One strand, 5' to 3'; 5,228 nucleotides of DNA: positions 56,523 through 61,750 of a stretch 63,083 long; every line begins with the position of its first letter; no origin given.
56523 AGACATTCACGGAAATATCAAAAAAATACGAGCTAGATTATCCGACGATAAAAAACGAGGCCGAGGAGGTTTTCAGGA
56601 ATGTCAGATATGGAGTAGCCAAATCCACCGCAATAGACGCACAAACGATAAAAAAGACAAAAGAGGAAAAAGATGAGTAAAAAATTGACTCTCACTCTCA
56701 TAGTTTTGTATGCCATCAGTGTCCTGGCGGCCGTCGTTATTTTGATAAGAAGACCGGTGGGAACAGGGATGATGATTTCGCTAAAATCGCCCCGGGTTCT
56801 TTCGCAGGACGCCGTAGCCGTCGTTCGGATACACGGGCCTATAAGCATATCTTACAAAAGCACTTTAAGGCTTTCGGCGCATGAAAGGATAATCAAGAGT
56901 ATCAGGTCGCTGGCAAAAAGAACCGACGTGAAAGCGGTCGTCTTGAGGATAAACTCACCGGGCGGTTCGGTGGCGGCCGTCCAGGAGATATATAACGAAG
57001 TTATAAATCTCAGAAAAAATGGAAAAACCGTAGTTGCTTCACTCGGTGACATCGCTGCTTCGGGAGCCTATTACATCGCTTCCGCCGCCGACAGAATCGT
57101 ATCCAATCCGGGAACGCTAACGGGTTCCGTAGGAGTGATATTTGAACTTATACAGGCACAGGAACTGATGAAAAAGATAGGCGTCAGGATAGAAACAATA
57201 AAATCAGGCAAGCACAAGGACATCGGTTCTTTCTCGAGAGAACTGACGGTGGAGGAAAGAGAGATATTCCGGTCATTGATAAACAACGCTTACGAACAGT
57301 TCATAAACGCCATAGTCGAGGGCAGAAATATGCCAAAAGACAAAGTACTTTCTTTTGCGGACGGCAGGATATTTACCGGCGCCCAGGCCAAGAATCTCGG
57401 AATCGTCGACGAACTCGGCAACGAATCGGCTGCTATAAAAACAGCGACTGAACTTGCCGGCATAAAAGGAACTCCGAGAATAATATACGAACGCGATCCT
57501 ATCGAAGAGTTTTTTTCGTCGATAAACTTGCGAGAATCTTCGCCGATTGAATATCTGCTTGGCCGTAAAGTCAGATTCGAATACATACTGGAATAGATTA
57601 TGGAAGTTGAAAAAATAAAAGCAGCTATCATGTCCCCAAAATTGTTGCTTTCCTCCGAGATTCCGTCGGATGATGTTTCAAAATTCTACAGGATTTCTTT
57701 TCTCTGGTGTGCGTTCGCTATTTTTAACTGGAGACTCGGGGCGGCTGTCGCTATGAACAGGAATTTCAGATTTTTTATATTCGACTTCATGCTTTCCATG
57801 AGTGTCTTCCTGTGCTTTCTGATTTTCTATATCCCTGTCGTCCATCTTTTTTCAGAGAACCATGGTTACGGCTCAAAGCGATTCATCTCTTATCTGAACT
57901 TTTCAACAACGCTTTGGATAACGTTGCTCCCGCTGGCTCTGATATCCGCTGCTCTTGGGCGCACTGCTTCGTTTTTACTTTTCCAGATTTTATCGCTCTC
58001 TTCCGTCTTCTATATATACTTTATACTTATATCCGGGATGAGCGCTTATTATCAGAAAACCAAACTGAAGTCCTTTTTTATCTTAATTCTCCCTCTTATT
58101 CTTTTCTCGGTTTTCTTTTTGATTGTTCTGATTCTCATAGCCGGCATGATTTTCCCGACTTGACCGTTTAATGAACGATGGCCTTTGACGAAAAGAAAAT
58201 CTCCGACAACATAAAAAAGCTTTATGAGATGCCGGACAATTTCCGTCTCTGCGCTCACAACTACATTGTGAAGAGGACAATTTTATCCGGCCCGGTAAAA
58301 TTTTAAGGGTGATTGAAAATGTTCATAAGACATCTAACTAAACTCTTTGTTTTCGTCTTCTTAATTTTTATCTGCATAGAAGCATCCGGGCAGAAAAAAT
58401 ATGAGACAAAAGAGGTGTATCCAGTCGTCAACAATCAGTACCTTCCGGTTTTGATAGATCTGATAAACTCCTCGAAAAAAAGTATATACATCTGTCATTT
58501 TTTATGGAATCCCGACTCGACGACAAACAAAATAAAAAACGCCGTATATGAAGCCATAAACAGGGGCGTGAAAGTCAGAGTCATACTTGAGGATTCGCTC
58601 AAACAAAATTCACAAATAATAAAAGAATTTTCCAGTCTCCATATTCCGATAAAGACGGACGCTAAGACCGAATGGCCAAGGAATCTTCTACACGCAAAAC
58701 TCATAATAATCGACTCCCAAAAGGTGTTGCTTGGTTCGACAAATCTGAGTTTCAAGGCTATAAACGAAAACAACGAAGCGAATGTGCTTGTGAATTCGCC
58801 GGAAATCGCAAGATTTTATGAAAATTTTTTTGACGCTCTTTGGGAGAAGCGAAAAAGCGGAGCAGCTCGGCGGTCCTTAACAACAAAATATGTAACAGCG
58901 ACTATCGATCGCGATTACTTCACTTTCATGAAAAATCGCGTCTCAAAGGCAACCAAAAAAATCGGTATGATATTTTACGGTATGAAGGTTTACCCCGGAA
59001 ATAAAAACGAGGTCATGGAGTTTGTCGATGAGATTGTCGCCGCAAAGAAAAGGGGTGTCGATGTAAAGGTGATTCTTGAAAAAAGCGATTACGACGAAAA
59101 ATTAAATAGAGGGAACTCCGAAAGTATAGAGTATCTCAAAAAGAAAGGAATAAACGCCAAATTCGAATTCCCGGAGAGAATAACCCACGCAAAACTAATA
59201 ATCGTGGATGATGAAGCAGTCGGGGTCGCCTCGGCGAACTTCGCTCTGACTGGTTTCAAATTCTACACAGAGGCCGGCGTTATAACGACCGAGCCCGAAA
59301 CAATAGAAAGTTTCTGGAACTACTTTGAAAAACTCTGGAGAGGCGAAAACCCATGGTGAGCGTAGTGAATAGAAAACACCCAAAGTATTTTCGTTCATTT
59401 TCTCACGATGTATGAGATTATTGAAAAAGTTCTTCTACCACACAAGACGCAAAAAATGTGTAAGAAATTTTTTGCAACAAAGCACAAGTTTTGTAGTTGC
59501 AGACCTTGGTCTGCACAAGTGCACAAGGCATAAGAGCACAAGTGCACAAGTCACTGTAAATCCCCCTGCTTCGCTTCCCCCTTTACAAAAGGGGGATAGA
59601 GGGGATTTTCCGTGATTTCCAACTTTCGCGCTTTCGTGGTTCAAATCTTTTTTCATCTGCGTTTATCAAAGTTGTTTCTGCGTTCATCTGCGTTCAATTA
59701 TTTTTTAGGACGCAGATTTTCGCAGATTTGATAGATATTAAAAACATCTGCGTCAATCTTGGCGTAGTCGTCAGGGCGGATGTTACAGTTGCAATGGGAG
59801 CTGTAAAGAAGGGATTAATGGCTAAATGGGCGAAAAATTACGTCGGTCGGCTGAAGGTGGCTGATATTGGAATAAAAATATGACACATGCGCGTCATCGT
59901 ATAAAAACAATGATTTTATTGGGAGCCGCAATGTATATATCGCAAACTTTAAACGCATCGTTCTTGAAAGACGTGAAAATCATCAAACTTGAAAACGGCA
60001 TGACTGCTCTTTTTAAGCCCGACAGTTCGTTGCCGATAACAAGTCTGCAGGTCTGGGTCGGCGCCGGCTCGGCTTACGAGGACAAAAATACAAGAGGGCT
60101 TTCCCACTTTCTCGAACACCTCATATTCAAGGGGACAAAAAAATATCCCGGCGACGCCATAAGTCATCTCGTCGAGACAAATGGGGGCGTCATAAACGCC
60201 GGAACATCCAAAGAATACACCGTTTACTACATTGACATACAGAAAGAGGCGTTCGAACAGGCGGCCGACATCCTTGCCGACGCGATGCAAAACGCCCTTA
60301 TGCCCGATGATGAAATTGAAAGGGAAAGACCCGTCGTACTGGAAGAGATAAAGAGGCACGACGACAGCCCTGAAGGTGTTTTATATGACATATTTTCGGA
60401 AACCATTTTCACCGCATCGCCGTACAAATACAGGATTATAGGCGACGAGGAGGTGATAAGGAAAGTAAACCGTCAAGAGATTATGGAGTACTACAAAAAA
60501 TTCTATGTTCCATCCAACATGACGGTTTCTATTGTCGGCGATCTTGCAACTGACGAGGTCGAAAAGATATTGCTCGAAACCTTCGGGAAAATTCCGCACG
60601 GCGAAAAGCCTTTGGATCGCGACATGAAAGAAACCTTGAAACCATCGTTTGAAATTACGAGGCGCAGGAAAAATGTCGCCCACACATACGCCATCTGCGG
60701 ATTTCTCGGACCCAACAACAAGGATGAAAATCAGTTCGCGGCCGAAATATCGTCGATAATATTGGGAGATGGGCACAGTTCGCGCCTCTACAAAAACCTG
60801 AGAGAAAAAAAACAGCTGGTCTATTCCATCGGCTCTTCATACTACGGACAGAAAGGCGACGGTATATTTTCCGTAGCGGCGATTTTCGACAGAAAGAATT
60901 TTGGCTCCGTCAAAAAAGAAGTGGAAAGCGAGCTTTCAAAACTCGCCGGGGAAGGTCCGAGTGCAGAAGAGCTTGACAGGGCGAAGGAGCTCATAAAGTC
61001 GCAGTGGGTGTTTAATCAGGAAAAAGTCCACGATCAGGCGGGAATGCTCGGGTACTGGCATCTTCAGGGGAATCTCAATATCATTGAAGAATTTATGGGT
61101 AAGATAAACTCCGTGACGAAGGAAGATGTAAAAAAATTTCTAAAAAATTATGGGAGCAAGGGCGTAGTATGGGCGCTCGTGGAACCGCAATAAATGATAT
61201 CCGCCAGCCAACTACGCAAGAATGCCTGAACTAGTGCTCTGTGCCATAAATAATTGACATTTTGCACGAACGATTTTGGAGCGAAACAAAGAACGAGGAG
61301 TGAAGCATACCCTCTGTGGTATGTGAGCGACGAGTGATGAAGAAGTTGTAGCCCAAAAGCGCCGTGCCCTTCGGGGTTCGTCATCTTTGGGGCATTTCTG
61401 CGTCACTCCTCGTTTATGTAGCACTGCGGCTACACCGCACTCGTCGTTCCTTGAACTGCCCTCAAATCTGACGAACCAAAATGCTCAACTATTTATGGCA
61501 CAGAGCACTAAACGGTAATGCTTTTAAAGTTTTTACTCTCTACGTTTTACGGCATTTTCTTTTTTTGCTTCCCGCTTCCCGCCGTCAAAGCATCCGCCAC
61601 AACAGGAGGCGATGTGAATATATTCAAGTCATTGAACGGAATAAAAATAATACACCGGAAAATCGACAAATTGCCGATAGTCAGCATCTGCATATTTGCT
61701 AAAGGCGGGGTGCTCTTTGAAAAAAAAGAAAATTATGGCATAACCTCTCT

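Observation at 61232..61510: Three-copy ~278-bp element: conserved core, cUUCGg apex, and termini that differ between copies but stay self-complementary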

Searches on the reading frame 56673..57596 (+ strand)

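Call 80: search_protein_families(library=pfam, proteins=[window:56673-57596:+], max_evalue=0.001)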
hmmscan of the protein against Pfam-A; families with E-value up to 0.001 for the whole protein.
window:56673-57596:+ (307 aa): 4 families
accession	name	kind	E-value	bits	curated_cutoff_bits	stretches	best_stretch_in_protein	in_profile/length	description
PF01343.23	Peptidase_S49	-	1.7e-51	174.7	24.9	1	113-264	2-153/154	Peptidase family S49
PF00574.28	CLP_protease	-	4.7e-09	36.8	20.2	1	59-140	19-97/182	Clp protease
PF25145.1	NfeD1b_N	-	1.2e-07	32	40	1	75-156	21-98/189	NfeD1b, N-terminal domain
PF01972.22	SDH_protease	-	0.00013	21.6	31.3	1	65-158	73-160/286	ClpP-like SDH-type serine proteinase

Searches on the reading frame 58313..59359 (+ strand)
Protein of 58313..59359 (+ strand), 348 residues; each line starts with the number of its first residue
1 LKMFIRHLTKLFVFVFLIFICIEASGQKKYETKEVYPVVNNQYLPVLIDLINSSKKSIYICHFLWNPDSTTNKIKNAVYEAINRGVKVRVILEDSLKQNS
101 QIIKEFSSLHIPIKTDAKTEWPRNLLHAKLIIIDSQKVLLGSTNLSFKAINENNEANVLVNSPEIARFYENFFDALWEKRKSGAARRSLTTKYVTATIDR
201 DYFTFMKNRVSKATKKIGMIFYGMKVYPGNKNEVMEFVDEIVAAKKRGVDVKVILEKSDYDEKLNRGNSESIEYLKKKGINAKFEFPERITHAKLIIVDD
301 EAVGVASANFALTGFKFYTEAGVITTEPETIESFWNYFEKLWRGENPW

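Call 24: search_protein_families(library=pfam, proteins=[window:58313-59359:+])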
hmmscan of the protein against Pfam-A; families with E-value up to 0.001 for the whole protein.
window:58313-59359:+ (348 aa): 4 families
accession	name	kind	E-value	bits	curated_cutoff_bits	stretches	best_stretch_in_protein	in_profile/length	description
PF13091.12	PLDc_2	-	1.9e-47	160.8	27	2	47-177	1-132/132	PLD-like domain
PF17941.7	PP_kinase_C_1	-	2e-07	31.2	25.7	1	235-341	50-161/167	Polyphosphate kinase C-terminal domain 1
PF00614.28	PLDc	-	2.6e-06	27.6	21.9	0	124-146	3-25/28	Phospholipase D Active site motif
PF14871.12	GHL6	-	0.00032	21.3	35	0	213-266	21-74/132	Hypothetical glycosyl hydrolase 6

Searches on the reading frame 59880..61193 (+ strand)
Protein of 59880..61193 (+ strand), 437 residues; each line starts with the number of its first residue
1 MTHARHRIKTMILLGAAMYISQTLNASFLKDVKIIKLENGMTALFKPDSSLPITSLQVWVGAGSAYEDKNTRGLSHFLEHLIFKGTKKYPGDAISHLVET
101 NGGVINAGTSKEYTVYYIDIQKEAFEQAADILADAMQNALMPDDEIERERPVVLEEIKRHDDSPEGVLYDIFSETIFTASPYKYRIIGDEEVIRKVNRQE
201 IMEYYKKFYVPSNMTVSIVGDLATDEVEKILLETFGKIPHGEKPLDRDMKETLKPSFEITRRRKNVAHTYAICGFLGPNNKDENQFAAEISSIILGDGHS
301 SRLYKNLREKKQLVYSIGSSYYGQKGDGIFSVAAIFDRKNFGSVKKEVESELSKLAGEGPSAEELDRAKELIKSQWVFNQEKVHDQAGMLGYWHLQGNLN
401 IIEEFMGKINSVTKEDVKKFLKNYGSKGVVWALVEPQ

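Call 24: search_protein_families(library=pfam, proteins=[window:59880-61193:+])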
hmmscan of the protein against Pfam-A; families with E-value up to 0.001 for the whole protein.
window:59880-61193:+ (437 aa): 2 families
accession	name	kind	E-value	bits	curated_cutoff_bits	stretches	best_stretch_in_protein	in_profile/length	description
PF05193.26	Peptidase_M16_C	-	7.3e-43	147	23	1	195-370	1-179/181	Peptidase M16 inactive domain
PF00675.25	Peptidase_M16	-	3.3e-38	131.3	22.3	1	52-189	11-148/149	Insulinase (Peptidase family M16)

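Call 48: find_homologous_proteins(query=window:59880-61193:+, max_evalue=1e-90)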
Query window:59880-61193:+ (437 aa): 145 proteins with E <= 1e-90 among 8000 candidates; the best 120 are listed.
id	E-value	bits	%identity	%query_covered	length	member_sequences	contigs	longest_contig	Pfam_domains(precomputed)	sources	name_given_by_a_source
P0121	3.3e-278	941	100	96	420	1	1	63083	PF00675.26,PF05193.27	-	-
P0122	6.0e-183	627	64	96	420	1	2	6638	PF00675.26,PF05193.27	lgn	-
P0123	1.5e-175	602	61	99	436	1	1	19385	PF00675.26,PF05193.27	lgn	-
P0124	3.7e-151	522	50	80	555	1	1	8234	PF00675.26,PF05193.27,PF22456.2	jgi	jgi:predicted Zn-dependent peptidase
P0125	6.1e-148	511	54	96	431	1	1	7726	PF00675.26,PF05193.27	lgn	-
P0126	3.0e-146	506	54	99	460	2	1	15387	PF00675.26,PF05193.27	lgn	-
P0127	1.2e-145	504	54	97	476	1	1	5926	PF00675.26,PF05193.27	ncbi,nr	ncbi:MAG: pitrilysin family protein [Endomicrobiia bacterium]|nr:pitrilysin family protein [Endomicr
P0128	4.5e-136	472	54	95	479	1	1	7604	PF00675.26,PF05193.27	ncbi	-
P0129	1.6e-133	464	52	93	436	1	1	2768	PF00675.26,PF05193.27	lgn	-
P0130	1.5e-131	458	53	94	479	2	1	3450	PF00675.26,PF05193.27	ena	-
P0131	1.6e-130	454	47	98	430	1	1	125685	PF00675.26,PF05193.27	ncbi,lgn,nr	ncbi:MAG: insulinase family protein [Endomicrobiales bacterium]|nr:insulinase family protein [Endomi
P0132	1.6e-128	448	50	95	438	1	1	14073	PF00675.26,PF05193.27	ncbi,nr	ncbi:MAG: pitrilysin family protein [Elusimicrobia bacterium]|nr:pitrilysin family protein [Elusimic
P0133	2.0e-127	444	50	94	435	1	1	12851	PF00675.26,PF05193.27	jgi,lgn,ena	-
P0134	2.1e-127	444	50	94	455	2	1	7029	PF00675.26,PF05193.27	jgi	jgi:predicted Zn-dependent peptidase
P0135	2.2e-127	444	51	92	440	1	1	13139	PF00675.26,PF05193.27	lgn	-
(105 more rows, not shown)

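Call 49: find_encoding_contigs(protein=P0122, flank=10000, max_places=4)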
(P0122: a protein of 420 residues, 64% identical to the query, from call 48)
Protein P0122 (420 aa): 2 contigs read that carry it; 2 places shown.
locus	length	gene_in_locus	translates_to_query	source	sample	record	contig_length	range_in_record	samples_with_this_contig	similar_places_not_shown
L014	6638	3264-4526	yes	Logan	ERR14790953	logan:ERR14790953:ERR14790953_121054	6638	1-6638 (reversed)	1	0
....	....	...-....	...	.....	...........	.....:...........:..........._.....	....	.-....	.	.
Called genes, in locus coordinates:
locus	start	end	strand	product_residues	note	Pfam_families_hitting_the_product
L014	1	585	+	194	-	?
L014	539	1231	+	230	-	PF00881:Nitroreductase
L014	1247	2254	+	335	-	PF11495:TrmB_EBD_N (faint), PF17941:PP_kinase_C_1 (faint), PF13091:PLDc_2, PF00614:PLDc (faint), PF13091:PLDc_2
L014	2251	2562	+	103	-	-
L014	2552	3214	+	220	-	PF03853:YjeF_N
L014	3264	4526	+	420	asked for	PF00675:Peptidase_M16, PF05193:Peptidase_M16_C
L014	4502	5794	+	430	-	PF00675:Peptidase_M16, PF05193:Peptidase_M16_C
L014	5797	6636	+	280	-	?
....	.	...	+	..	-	?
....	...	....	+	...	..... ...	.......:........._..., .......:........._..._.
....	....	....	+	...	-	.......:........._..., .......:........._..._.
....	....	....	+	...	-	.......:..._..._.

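Call 50: find_encoding_contigs(protein=P0123, flank=10000, max_places=4)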
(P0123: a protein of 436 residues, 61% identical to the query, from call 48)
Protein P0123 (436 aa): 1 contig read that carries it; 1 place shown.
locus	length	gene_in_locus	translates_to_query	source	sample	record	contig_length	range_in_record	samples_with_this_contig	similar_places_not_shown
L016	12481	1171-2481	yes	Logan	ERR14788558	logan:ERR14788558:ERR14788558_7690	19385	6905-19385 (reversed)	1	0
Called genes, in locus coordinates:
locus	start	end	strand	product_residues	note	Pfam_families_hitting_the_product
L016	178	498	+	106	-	-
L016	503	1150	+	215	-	PF03853:YjeF_N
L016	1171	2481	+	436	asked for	PF00675:Peptidase_M16, PF05193:Peptidase_M16_C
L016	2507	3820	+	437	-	PF00675:Peptidase_M16, PF05193:Peptidase_M16_C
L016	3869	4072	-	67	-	-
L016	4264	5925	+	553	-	PF00496:SBP_bac_5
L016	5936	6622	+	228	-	PF00702:Hydrolase, PF13419:HAD_2, PF13242:Hydrolase_like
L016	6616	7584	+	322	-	PF19300:BPD_transp_1_N, PF00528:BPD_transp_1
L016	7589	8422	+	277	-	PF12911:OppC_N, PF00528:BPD_transp_1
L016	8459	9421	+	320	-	PF02463:SMC_N (weak), PF00005:ABC_tran, PF13304:AAA_21 (weak), PF08352:oligo_HPY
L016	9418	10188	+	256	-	PF02463:SMC_N (weak), PF00005:ABC_tran, PF13304:AAA_21 (faint)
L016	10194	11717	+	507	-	-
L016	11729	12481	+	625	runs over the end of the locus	PF00561:Abhydrolase_1, PF12146:Hydrolase_4, PF12697:Abhydrolase_6, PF00756:Esterase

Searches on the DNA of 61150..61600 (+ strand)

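Call 6: search_rna_families(source=window, start=61150, end=61600, threshold=evalue, max_evalue=10, show_alignments=3)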
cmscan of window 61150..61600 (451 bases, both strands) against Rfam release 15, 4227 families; matches with E-value up to 10: 1.
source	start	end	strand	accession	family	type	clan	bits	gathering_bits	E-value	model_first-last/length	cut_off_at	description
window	61504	61567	+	RF01291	SNORD97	Gene; snRNA; snoRNA; CD-box;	-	14.5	45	7.7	35-97/142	no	Small nucleolar RNA SNORD97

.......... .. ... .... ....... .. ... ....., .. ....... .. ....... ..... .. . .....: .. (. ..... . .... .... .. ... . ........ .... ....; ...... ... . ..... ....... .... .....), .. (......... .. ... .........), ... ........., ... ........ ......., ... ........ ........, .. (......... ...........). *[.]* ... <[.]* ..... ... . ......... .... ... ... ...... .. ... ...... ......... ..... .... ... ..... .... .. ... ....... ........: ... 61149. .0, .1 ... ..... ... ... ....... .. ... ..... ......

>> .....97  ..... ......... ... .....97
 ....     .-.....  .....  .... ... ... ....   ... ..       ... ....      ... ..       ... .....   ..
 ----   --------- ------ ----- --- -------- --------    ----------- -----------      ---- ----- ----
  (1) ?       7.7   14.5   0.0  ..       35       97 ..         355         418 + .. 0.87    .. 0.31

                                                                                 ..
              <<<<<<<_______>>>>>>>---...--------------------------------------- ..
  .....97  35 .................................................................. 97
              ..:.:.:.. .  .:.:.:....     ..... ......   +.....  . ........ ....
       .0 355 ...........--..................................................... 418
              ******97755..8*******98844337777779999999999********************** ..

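Call 66: search_dna_similar(query=window:61232-61510:+, collection=plasmids, mode=distant, max_evalue=0.001, max_rows=10)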
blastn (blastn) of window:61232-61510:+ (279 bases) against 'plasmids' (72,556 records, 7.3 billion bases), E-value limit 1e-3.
No match.

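Call 67: search_dna_similar(query=window:61232-61510:+, collection=phages, mode=distant, max_evalue=0.001, max_rows=10)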
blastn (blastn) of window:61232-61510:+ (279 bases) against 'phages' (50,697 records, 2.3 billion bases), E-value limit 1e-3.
No match.
